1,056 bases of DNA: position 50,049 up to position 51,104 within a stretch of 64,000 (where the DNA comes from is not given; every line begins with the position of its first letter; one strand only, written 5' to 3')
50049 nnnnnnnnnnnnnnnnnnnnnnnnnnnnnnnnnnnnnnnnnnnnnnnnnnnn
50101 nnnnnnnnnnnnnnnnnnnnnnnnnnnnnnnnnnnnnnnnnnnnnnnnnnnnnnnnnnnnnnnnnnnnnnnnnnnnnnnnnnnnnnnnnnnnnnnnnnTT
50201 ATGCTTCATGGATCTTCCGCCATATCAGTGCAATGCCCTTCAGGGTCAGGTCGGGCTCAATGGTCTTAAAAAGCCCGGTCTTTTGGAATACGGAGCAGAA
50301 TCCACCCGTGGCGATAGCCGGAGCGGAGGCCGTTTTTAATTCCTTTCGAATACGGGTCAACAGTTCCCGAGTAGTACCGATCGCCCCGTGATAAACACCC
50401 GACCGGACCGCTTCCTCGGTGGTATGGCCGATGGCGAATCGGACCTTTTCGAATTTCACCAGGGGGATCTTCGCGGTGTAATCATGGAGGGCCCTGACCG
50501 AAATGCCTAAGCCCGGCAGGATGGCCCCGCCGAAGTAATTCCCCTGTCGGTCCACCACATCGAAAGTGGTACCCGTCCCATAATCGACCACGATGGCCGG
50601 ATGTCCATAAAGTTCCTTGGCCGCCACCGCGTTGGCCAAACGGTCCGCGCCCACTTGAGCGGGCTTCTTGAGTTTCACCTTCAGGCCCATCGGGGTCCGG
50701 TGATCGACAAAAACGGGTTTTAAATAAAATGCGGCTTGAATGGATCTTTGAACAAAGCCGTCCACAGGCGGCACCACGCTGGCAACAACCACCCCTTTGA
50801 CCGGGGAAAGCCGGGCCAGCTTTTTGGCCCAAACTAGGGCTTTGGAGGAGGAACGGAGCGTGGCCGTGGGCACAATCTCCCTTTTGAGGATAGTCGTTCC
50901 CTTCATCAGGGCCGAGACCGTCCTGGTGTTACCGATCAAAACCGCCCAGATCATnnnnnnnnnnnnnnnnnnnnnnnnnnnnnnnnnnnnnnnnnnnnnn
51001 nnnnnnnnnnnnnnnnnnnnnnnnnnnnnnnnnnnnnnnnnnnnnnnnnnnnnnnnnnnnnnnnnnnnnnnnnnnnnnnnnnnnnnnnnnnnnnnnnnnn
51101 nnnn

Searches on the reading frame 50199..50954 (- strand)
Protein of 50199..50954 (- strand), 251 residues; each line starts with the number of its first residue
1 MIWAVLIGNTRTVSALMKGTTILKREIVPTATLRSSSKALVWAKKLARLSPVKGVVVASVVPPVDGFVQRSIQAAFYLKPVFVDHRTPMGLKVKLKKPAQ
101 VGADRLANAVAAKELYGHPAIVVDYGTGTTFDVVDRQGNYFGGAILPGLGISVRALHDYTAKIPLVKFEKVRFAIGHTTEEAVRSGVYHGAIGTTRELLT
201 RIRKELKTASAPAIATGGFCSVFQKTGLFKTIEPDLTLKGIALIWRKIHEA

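Call 85: search_protein_families(library=pfam, proteins=[window:50199-50954:-], max_evalue=0.001)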
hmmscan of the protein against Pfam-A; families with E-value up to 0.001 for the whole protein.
window:50199-50954:- (251 aa): 1 family
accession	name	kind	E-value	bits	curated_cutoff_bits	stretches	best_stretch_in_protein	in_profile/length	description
PF03309.20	Pan_kinase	-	8.3e-54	183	24.7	1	7-199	6-203/205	Type III pantothenate kinase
